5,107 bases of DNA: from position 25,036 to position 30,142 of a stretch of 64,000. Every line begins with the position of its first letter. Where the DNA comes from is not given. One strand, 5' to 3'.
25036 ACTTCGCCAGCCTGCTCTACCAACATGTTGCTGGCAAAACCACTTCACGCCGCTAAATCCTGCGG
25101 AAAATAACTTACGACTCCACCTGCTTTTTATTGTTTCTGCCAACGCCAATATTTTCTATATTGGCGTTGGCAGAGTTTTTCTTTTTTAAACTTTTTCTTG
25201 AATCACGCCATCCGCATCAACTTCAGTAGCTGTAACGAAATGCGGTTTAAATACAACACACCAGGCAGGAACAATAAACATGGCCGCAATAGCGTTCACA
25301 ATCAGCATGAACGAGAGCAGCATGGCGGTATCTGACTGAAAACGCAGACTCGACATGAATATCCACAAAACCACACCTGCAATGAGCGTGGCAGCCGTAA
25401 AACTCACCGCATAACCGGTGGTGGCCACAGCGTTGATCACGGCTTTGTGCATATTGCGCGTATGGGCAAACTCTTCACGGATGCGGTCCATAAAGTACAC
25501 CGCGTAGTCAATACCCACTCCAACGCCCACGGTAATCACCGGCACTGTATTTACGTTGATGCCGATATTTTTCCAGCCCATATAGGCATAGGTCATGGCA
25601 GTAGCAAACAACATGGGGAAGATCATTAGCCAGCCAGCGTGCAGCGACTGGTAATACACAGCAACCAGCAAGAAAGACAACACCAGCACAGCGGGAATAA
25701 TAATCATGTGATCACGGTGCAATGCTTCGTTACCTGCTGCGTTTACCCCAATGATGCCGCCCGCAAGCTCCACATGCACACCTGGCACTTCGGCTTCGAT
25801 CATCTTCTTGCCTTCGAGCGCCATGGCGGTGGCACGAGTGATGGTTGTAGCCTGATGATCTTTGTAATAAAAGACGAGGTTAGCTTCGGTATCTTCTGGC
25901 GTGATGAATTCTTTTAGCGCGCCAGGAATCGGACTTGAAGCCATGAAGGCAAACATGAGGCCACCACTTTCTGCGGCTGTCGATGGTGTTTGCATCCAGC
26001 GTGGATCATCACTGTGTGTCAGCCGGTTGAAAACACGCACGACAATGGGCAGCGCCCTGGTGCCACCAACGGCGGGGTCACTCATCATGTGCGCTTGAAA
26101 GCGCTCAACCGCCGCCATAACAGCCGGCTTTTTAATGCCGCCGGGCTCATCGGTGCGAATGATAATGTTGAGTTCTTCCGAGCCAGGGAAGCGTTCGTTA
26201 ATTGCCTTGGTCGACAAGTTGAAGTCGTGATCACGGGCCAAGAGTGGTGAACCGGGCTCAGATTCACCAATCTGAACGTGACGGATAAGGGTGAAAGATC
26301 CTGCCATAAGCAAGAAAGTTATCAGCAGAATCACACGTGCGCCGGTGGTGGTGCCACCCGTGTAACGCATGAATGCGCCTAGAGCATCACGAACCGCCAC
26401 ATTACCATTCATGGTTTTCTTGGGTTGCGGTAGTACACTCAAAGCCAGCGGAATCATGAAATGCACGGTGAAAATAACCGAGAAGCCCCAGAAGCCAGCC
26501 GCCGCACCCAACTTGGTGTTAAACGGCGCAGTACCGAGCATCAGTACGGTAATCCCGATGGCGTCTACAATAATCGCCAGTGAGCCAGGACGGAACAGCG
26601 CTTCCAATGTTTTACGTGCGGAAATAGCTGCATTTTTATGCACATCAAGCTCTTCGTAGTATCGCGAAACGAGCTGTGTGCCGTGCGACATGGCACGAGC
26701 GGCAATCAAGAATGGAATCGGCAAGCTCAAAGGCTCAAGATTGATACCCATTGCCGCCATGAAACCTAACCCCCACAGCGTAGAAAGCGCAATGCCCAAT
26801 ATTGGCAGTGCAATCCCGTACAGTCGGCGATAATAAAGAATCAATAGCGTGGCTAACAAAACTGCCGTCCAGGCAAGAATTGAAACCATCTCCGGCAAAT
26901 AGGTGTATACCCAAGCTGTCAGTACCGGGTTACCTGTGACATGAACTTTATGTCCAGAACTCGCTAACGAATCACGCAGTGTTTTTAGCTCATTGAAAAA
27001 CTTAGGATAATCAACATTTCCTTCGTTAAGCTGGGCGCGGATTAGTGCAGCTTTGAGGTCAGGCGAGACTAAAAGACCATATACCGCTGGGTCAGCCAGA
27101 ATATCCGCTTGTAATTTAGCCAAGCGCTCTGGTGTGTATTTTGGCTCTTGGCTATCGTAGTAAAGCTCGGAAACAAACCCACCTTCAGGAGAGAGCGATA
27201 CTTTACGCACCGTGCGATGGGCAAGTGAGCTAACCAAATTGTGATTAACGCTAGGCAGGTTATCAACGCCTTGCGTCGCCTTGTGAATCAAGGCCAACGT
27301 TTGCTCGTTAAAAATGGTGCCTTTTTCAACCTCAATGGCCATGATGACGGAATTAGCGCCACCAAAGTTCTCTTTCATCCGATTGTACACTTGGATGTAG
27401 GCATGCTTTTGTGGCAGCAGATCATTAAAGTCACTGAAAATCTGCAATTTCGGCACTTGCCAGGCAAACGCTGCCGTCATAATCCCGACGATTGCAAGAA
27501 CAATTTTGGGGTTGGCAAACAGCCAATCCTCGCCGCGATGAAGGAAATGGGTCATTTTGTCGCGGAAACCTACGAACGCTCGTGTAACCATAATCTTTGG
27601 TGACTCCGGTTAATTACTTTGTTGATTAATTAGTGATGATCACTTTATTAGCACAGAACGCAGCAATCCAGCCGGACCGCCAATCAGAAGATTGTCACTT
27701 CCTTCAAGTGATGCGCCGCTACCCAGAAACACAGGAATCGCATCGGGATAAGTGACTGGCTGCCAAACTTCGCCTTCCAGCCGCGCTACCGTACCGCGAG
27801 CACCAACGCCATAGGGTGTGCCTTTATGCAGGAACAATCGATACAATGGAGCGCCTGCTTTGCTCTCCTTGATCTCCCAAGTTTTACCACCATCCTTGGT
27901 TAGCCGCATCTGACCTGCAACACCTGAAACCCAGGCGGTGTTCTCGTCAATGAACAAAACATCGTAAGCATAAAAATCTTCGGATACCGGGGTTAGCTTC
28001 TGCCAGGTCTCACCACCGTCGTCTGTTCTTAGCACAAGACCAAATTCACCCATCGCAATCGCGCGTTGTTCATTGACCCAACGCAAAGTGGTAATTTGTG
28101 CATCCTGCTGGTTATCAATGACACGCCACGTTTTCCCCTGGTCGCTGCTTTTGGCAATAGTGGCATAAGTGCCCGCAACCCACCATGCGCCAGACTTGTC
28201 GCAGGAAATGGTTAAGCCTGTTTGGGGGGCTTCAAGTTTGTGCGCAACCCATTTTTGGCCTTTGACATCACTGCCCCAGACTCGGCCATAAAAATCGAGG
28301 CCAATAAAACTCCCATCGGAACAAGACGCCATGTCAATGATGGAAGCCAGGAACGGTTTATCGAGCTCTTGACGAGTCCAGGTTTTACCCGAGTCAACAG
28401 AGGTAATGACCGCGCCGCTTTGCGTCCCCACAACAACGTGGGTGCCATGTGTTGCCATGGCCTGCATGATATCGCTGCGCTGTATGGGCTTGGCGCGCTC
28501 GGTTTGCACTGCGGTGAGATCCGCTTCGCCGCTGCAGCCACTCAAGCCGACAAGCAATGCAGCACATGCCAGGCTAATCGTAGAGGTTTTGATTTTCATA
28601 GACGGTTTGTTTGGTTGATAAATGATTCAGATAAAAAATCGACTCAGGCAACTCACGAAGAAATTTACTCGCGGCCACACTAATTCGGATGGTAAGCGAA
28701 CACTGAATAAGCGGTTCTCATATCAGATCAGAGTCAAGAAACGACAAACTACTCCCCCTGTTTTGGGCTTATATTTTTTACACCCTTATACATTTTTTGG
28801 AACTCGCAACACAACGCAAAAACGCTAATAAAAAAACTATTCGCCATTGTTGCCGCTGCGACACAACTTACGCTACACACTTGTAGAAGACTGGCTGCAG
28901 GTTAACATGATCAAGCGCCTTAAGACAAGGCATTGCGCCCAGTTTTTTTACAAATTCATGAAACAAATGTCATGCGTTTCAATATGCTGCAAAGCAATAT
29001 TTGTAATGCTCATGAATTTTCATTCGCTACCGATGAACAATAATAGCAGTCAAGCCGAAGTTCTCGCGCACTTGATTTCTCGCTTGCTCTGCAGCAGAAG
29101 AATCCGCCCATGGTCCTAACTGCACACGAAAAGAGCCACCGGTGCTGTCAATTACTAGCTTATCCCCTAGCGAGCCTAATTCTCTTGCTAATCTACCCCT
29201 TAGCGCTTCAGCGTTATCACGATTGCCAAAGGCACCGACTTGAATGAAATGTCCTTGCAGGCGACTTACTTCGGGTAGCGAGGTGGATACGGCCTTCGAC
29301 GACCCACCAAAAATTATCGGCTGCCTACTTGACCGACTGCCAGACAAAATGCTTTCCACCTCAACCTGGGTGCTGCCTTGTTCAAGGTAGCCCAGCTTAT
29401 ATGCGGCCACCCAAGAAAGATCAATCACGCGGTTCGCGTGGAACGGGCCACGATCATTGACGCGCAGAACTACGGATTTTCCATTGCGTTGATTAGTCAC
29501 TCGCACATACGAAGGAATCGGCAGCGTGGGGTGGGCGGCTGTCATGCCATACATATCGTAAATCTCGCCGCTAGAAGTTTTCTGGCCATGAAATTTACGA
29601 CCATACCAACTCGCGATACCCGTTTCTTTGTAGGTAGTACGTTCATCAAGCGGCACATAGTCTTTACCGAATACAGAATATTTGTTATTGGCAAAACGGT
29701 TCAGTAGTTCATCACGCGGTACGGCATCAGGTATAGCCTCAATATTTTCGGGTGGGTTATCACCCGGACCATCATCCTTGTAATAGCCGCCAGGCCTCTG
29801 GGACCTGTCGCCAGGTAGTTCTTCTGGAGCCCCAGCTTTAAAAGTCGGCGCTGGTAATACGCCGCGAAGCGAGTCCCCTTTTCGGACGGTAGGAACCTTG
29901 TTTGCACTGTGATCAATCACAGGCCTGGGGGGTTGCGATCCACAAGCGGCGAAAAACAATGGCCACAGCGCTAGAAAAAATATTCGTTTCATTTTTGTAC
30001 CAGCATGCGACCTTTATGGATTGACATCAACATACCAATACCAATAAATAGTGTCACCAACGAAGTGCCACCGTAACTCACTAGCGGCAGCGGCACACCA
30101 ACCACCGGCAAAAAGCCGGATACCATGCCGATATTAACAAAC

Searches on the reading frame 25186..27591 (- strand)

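Call 42: search_protein_families(library=pfam, proteins=[window:25186-27591:-], max_evalue=0.00001)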
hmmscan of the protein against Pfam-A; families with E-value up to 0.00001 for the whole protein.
window:25186-27591:- (801 aa): 1 family
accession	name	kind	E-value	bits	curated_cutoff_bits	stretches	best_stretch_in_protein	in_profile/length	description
PF03176.21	MMPL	-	6.3e-31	108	20.5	2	459-780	11-301/333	MMPL family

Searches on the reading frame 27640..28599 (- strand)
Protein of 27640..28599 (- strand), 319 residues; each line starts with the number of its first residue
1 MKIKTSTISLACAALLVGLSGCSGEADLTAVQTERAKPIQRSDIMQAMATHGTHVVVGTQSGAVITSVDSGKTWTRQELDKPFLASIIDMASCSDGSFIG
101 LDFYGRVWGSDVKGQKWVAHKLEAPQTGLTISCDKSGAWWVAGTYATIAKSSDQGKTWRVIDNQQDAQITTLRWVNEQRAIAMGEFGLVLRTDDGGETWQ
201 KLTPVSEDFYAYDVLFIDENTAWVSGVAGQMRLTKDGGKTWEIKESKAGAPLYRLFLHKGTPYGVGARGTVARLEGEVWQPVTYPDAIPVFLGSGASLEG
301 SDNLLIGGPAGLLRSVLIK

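Call 42: search_protein_families(library=pfam, proteins=[window:27640-28599:-], max_evalue=0.00001)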
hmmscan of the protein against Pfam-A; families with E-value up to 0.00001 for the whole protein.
window:27640-28599:- (319 aa): 3 families
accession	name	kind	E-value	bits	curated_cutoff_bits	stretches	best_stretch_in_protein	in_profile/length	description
PF14870.12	PSII_BNR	-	1.3e-16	61.2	27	2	114-202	6-97/303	Photosynthesis system II assembly factor YCF48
PF15902.12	Sortilin-Vps10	-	3.9e-10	39.5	33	1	148-243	3-111/446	Sortilin, neurotensin receptor 3,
PF02012.26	BNR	-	4.8e-09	35.3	27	0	191-201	2-12/12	BNR/Asp-box repeat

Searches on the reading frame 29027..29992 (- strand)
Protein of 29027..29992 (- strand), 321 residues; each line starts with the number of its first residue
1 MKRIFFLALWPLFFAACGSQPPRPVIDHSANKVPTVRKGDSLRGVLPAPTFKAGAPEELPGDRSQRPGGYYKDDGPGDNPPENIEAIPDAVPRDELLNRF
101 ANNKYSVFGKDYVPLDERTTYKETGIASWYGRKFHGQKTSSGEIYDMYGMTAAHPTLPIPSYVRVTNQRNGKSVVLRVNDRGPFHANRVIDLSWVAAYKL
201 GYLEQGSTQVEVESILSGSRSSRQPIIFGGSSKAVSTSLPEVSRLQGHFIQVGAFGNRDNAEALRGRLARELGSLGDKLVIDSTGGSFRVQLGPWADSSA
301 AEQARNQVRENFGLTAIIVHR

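Call 9: search_protein_families(library=pfam, proteins=[window:29027-29992:-])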
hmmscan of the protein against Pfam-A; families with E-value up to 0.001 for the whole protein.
window:29027-29992:- (321 aa): 2 families
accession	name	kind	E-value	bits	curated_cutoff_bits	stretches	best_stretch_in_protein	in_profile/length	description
PF03330.24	DPBB_1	-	4.4e-26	91.4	28.8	1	123-211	2-82/83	Lytic transglycolase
PF05036.18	SPOR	-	1.8e-13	51.1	21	1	247-319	4-75/76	SPOR domain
